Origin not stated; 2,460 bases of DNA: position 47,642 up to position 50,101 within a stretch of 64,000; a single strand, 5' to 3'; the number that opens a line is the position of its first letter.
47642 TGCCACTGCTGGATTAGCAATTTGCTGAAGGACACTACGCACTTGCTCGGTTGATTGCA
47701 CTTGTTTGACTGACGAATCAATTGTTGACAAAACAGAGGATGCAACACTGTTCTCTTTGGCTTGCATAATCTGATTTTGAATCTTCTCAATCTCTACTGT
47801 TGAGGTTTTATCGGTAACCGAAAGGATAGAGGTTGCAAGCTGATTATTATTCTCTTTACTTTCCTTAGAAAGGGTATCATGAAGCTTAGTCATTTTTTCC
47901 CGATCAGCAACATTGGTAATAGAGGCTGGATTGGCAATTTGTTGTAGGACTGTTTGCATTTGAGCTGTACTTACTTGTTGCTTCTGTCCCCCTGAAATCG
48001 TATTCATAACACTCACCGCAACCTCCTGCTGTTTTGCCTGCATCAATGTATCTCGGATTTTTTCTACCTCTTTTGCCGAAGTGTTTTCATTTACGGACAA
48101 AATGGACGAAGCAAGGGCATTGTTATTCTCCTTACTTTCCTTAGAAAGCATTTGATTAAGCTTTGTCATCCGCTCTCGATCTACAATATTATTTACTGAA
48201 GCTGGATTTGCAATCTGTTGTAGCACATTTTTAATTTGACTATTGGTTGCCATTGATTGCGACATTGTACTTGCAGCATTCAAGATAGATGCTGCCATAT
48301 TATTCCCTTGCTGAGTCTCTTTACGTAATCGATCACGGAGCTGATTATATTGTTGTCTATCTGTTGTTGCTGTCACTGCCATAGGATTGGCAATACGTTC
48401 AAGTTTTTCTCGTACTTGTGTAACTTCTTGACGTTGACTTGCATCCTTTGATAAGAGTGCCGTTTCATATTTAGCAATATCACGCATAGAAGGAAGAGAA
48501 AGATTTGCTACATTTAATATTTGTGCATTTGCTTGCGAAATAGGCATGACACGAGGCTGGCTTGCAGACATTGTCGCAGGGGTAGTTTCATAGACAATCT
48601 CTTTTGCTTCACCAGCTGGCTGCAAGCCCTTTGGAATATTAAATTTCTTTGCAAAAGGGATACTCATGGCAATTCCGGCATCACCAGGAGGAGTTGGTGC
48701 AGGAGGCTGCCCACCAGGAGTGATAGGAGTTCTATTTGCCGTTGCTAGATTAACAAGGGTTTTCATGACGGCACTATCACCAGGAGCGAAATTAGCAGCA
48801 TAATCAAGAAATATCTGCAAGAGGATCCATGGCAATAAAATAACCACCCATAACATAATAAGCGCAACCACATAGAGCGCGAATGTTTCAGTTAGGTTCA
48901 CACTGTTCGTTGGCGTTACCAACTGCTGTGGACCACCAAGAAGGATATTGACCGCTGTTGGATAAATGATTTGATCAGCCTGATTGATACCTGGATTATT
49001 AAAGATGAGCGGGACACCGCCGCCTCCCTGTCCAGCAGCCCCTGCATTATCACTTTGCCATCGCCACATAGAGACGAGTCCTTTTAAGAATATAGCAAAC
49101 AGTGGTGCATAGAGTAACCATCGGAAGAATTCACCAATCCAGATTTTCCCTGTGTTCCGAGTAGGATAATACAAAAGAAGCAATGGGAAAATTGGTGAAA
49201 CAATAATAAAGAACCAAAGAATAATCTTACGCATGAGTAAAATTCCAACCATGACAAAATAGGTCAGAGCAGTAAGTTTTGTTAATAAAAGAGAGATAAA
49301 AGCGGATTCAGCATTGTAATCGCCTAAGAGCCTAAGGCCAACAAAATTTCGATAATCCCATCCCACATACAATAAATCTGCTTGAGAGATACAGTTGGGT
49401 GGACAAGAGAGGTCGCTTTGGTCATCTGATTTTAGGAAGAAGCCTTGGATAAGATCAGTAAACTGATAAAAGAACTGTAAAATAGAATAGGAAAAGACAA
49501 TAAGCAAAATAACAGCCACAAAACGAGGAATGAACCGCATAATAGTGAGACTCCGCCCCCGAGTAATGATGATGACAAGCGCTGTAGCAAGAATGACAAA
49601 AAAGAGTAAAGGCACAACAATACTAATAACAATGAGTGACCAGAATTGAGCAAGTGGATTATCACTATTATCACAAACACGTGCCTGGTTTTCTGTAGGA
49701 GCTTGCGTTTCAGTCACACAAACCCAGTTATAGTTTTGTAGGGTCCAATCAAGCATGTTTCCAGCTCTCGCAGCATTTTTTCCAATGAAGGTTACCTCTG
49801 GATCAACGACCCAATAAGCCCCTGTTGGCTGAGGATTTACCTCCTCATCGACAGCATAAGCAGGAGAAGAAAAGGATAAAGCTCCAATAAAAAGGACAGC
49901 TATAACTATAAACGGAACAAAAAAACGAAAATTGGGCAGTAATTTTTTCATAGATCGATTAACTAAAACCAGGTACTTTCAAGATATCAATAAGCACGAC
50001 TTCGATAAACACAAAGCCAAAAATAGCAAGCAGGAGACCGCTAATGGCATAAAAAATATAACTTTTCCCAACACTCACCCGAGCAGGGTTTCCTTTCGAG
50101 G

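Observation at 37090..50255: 13-kb minus-strand operon coupling two Clp/Hsp100 AAA+ unfoldases, a membrane subtilase, a giant polytopic membrane protein and a pilin-like protein: candidate undescribed protein-translocation/secretion machine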

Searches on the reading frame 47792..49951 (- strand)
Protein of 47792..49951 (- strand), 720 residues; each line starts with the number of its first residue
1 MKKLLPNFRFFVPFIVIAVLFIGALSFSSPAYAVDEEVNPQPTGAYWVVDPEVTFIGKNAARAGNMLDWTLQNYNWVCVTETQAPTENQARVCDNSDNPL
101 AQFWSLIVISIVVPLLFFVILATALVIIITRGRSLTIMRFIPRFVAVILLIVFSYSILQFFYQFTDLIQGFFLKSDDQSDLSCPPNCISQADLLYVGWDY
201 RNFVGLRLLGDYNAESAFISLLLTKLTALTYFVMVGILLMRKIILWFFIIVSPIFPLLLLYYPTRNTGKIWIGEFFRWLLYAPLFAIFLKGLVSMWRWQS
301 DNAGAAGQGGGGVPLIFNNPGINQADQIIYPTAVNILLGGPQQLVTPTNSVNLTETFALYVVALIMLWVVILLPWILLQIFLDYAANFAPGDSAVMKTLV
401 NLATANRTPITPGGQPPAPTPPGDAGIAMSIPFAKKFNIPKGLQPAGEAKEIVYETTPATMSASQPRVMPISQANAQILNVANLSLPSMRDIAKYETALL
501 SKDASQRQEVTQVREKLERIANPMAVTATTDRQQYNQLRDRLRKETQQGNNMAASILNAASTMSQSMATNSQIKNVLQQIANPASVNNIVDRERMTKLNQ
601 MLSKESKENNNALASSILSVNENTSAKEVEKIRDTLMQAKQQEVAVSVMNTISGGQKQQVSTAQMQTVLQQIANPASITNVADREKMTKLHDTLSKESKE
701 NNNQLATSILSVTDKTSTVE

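Call 27: find_related_loci(query=A1, collection=genome_contigs, flank=10000)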
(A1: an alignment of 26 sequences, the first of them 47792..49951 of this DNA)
Query A1 (720 aa) in genome_contigs; peptide patterns used: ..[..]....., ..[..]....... (x = any residue, [..] = any of these).
297 stretches matched a pattern; 152 encode a relative of the query (tblastn E <= 1e-3); the best 80 are kept; 80 distinct loci.
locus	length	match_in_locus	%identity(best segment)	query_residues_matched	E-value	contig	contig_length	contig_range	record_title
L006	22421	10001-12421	59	4-720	0e+0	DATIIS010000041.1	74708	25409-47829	MAG TPA_asm: Candidatus Saccharimonadales bacterium isolate SMAG_U15671 k141_111530, whole genome shotgun sequence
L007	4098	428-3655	58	1-720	0e+0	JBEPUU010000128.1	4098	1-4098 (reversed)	MAG: bacterium isolate 22E.metabat2_refined.014_sub NODE_25740_length_4098_cov_5.761069, whole genome shotgun sequence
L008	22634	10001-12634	60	1-720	0e+0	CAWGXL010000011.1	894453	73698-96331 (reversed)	MAG: uncultured bacterium isolate MFD09206.bin.2.20 genome assembly, contig: contig_9876, whole genome shotgun sequence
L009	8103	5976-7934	59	43-720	0e+0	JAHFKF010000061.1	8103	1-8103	MAG: Candidatus Levyibacteriota bacterium isolate nzgw403 NODE_7268_length_8104_cov_3.167606, whole genome shotgun seque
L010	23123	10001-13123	61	47-720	0e+0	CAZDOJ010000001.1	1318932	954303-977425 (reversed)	MAG TPA_asm: uncultured Gammaproteobacteria bacterium isolate SRP292972_co3_93 genome assembly, contig: NODE_1_length_13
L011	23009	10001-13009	58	1-720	0e+0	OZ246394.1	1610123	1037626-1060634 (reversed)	MAG: uncultured Gammaproteobacteria bacterium isolate SRP292972_co1_11 genome assembly, chromosome: 1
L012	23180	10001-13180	59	47-717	0e+0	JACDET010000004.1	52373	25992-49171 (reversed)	MAG: Candidatus Levyibacteriota bacterium isolate MGR_bin367 SD2903_NODE_38_length_52373_cov_1.159476, whole genome shot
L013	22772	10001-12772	58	1-720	0e+0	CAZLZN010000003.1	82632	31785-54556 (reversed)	MAG TPA_asm: uncultured Gammaproteobacteria bacterium isolate SRP278252_co2_871 genome assembly, contig: NODE_409_length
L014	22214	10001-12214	56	1-720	0e+0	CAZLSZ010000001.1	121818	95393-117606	MAG TPA_asm: uncultured Gammaproteobacteria bacterium isolate SRP170004_co1_21 genome assembly, contig: NODE_152_length_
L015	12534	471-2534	57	1-720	0e+0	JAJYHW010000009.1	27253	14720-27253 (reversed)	MAG: bacterium isolate DBS1-3.bin97 NODE_2925_length_27253_cov_1.44949, whole genome shotgun sequence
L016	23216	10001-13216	55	1-720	0e+0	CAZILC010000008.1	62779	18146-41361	MAG TPA_asm: uncultured Gammaproteobacteria bacterium isolate SRP200132_co1_59 genome assembly, contig: NODE_675_length_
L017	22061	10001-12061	58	40-720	0e+0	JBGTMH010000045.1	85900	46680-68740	MAG: Patescibacteria group bacterium isolate JTS-RE358 k141_9608639, whole genome shotgun sequence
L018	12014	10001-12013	55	1-696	0e+0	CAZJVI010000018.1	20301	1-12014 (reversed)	MAG TPA_asm: uncultured Gammaproteobacteria bacterium isolate binchicken_co50_326 genome assembly, contig: NODE_2926_len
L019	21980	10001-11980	57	47-720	0e+0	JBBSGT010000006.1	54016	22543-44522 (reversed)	MAG: Candidatus Levyibacteriota bacterium isolate LS2_sbin.47 LS2_sbin.47_K_242305_L_54016_cov_22.0122, whole genome sho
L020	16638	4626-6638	53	1-720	0e+0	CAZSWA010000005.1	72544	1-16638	MAG TPA_asm: uncultured Gammaproteobacteria bacterium isolate SRP272529_co1_257 genome assembly, contig: NODE_346_length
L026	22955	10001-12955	45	8-711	8e-174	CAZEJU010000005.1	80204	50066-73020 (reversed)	MAG TPA_asm: uncultured Gammaproteobacteria bacterium isolate binchicken_co105_439 genome assembly, contig: NODE_325_len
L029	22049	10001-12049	42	1-714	3e-169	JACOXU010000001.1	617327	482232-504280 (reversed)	MAG: Candidatus Levyibacteriota bacterium isolate NC_groundwater_161_Ag_S-0.1um_37_19 S4_GD2017_2_S1_scaffold_10, whole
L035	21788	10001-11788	46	15-714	6e-166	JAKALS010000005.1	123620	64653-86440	MAG: bacterium isolate WY5.bin132 NODE_219_length_123620_cov_6.550169, whole genome shotgun sequence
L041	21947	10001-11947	44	36-690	1e-162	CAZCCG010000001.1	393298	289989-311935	MAG TPA_asm: uncultured Gammaproteobacteria bacterium isolate SRP200132_co1_33 genome assembly, contig: NODE_10_length_3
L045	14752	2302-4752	41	47-717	1e-161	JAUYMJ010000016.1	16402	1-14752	MAG: bacterium isolate C24_metabat.bin.81 C24_k141_870448, whole genome shotgun sequence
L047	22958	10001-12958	58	1-720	0e+0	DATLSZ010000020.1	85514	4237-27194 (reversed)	MAG TPA_asm: Candidatus Acidiferrales bacterium isolate SMAG_U13943 k141_581512, whole genome shotgun sequence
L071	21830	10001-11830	44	1-645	3e-146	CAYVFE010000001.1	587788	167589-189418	MAG TPA_asm: uncultured Gammaproteobacteria bacterium isolate binchicken_co173_433 genome assembly, contig: NODE_6_lengt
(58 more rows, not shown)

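Call 45: search_protein_families(library=pfam, alignment_id=A1, max_evalue=0.05)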
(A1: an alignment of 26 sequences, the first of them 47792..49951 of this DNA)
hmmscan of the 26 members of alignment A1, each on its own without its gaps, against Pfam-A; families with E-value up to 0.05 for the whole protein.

A. member 1, window:47792-49951:- (720 aa): 0 families

B. families by the number of members that match (of 26 scanned): 2 families
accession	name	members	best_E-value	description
PF04610.19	TrbL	16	9.2e-06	TrbL/VirB6 plasmid conjugal transfer protein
PF02669.20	KdpC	1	0.033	K+-transporting ATPase, c chain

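Call 76: search_protein_families(library=pfam, proteins=[L035:14811-16673:+, L029:15529-17811:+, L029:15007-15528:+, L047:18064-19068:+, L047:19162-20685:+, L071:15792-18914:+, L045:11354-12502:+, L041:15158-17884:+, L016:19191-19904:+], max_evalue=0.001)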
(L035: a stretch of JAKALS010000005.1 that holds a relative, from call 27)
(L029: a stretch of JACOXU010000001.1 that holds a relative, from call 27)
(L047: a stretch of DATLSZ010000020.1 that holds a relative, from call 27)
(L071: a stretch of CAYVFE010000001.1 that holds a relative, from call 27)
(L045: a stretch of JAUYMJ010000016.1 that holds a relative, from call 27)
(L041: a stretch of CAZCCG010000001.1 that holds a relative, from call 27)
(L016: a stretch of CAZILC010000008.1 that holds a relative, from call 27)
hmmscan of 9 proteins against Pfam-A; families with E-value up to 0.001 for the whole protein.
L035:14811-16673:+ (620 aa): 3 families
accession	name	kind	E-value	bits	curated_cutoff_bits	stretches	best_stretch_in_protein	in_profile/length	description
PF17210.9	SdrD_B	-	4e-10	40.3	29.7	1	464-520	6-65/112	SdrD B-like domain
PF13620.12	CarboxypepD_reg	-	1e-06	29.4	32.3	1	476-537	8-71/82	Carboxypeptidase regulatory-like domain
PF13715.12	CarbopepD_reg_2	-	9.5e-05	22.8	32.2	1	477-537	9-64/88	CarboxypepD_reg-like domain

L029:15529-17811:+ (760 aa): 5 families
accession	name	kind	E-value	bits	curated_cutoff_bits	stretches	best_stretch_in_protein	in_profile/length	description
PF02868.21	Peptidase_M4_C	-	1.1e-39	136.4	24.4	1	373-532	1-163/165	Thermolysin metallopeptidase, alpha-helical domain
PF01447.24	Peptidase_M4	-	1.1e-12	49.1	22.4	1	296-370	66-145/145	Thermolysin metallopeptidase, catalytic domain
PF07504.19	FTP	-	3.4e-07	30.4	21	1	136-170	17-51/51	Fungalysin/Thermolysin Propeptide Motif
PF17210.9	SdrD_B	-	1.2e-06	29.1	29.7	1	601-666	6-73/112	SdrD B-like domain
PF13620.12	CarboxypepD_reg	-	1.3e-05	25.9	32.3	1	609-659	3-56/82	Carboxypeptidase regulatory-like domain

L029:15007-15528:+ (173 aa): 0 families

L047:18064-19068:+ (334 aa): 2 families
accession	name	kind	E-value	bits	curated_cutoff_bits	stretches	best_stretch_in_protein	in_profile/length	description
PF13936.12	HTH_38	-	9e-14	51.4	27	1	6-48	2-44/44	Helix-turn-helix domain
PF00665.32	rve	-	5.4e-08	33.5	32.6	1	181-270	3-101/102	Integrase core domain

L047:19162-20685:+ (507 aa): 5 families
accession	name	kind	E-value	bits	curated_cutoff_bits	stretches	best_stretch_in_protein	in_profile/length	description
PF13649.12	Methyltransf_25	-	2.3e-07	31.8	27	1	267-365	1-97/97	Methyltransferase domain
PF05185.22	PRMT5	-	1.5e-05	25.4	22.9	1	239-364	36-166/171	PRMT5 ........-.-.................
PF13847.12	Methyltransf_31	-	1.9e-05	24.8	27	1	266-368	6-108/145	Methyltransferase domain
PF08242.18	Methyltransf_12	-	0.00017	22.7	30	1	269-366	2-97/98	Methyltransferase domain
PF13578.12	Methyltransf_24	-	0.001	20.4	26.3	0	269-368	2-101/105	Methyltransferase domain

L071:15792-18914:+ (1040 aa): 7 families
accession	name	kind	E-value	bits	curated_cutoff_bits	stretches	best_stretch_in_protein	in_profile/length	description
PF04389.22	Peptidase_M28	-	4.5e-42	144.4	21.3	1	837-1032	1-191/193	Peptidase family M28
PF02868.21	Peptidase_M4_C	-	1.1e-35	123.3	24.4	1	352-503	1-162/165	Thermolysin metallopeptidase, alpha-helical domain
PF01447.24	Peptidase_M4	-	3.1e-11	44.3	22.4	1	277-349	67-145/145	Thermolysin metallopeptidase, catalytic domain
PF05450.20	Nicastrin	-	2.2e-08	34.4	25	1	850-978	2-137/218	Nicastrin large lobe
PF01546.33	Peptidase_M20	-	1.5e-06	28.7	24.6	1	867-1028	30-198/206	Peptidase family M20/M25/M40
PF17210.9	SdrD_B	-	0.00029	21.5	29.7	1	561-626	5-73/112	SdrD B-like domain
PF07504.19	FTP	-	0.00055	20.2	21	0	112-146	16-50/51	Fungalysin/Thermolysin Propeptide Motif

L045:11354-12502:+ (382 aa): 0 families

L041:15158-17884:+ (908 aa): 4 families
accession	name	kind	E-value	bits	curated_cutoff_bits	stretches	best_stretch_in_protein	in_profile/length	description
PF00082.27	Peptidase_S8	-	1.4e-48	166.1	21.8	1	169-414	2-273/288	Subtilase family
PF17210.9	SdrD_B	-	6.3e-13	49.3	29.7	1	625-685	7-70/112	SdrD B-like domain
PF13620.12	CarboxypepD_reg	-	0.00013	22.7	32.3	1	636-687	8-63/82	Carboxypeptidase regulatory-like domain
PF22148.1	Fervidolysin_NPro-like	-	0.00032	21.4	21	0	40-132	6-81/81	Fervidolysin N-terminal prodomain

L016:19191-19904:+ (237 aa): 0 families

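Call 82: search_protein_families(library=pfam, proteins=[L026:3285-4559:-, L026:4753-5478:-, L026:5494-7830:-, L026:7915-9747:-, L026:13410-14888:+, L026:14912-16756:+, L026:16831-18558:+, L026:18629-19837:-, L026:20498-22165:+, L026:2242-3246:-], max_evalue=0.001)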
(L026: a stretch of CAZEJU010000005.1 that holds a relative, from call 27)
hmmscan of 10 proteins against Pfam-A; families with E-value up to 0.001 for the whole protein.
L026:3285-4559:- (424 aa): 3 families
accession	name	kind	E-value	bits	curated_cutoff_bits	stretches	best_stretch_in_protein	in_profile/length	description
PF02885.22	Glycos_trans_3N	-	1.4e-11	44.4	26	1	9-70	2-63/63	Glycosyl transferase family, helical bundle domain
PF07831.19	PYNP_C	-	4e-10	39.7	27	1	356-416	2-69/75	Pyrimidine nucleoside phosphorylase C-terminal domain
PF00591.27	Glycos_transf_3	-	4.7e-09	36.7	27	1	79-210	4-149/253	Glycosyl transferase family, a/b domain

L026:4753-5478:- (241 aa): 1 family
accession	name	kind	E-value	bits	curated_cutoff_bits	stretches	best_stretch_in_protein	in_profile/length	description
PF04203.18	Sortase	-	3.2e-22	79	26.6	1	111-239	1-124/125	Sortase domain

L026:5494-7830:- (778 aa): 2 families
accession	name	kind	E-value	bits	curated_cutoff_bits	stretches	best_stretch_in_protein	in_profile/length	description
PF04865.19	Baseplate_J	-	7.2e-07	29.2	21.1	1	482-583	17-110/255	Baseplate J-like protein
PF21110.3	GlxA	-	2.5e-05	25.3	27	1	487-575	1-97/105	GlxA beta barrel domain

L026:7915-9747:- (610 aa): 2 families
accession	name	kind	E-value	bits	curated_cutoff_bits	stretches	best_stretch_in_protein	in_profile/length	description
PF01411.24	tRNA-synt_2c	-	1.1e-117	394.4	30.3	1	7-450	2-436/552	tRNA synthetases class II (A)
PF07973.19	tRNA_SAD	-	8.2e-12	45.4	24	1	556-605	3-44/44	Threonyl and Alanyl tRNA synthetase second additional domain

L026:13410-14888:+ (492 aa): 1 family
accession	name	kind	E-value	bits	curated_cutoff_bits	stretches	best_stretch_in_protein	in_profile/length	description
PF00082.27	Peptidase_S8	-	5.2e-65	220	21.8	1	175-415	2-274/288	Subtilase family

L026:14912-16756:+ (614 aa): 2 families
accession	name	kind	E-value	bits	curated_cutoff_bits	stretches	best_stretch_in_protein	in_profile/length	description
PF00082.27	Peptidase_S8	-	1.5e-56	192.2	21.8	1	166-395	1-272/288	Subtilase family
PF17210.9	SdrD_B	-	1.2e-07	32.3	29.7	1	483-541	6-66/112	SdrD B-like domain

L026:16831-18558:+ (575 aa): 8 families
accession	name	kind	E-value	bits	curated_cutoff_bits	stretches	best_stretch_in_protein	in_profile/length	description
PF00009.33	GTP_EFTU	-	1.7e-54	184.7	26.5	1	5-183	2-188/188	Elongation factor Tu GTP binding domain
PF06421.17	LepA_C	-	1.3e-34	119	29.7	1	468-573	1-106/107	GTP-binding protein LepA C-terminus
PF00679.30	EFG_C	-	6.6e-21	74.6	27.9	1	380-464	2-86/89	Elongation factor G C-terminus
PF03144.31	GTP_EFTU_D2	-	7.6e-14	52.3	30.3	1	206-275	1-72/73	Elongation factor Tu domain 2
PF14492.12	EFG_III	-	2.3e-07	31.2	27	1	291-363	2-71/75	Elongation Factor G, domain III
PF00071.28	Ras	-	6.4e-06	26.3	21.6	1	48-181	24-160/162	Ras family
PF22042.2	EF-G_D2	-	0.00024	21.6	27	1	193-231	3-39/84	Elongation factor G domain 2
PF01926.29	MMR_HSR1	-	0.00047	20.7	21.9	0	11-133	4-113/113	50S ribosome-binding GTPase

L026:18629-19837:- (402 aa): 2 families
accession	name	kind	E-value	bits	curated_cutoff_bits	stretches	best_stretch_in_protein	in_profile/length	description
PF00801.26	PKD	-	2e-07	31.3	23.5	1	258-337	9-77/80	PKD domain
PF18911.6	PKD_4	-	1.6e-06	28.5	27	1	255-342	9-85/85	PKD domain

L026:20498-22165:+ (555 aa): 1 family
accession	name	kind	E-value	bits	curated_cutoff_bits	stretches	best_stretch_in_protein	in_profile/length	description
PF00118.29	Cpn60_TCP1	-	2e-68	231.7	34.3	1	22-530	1-487/490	TCP-1/cpn60 chaperonin family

L026:2242-3246:- (334 aa): 1 family
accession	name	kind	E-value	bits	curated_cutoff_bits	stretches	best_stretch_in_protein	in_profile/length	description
PF02618.21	YceG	-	1.4e-82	277.7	32.4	1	56-331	2-275/275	YceG-like family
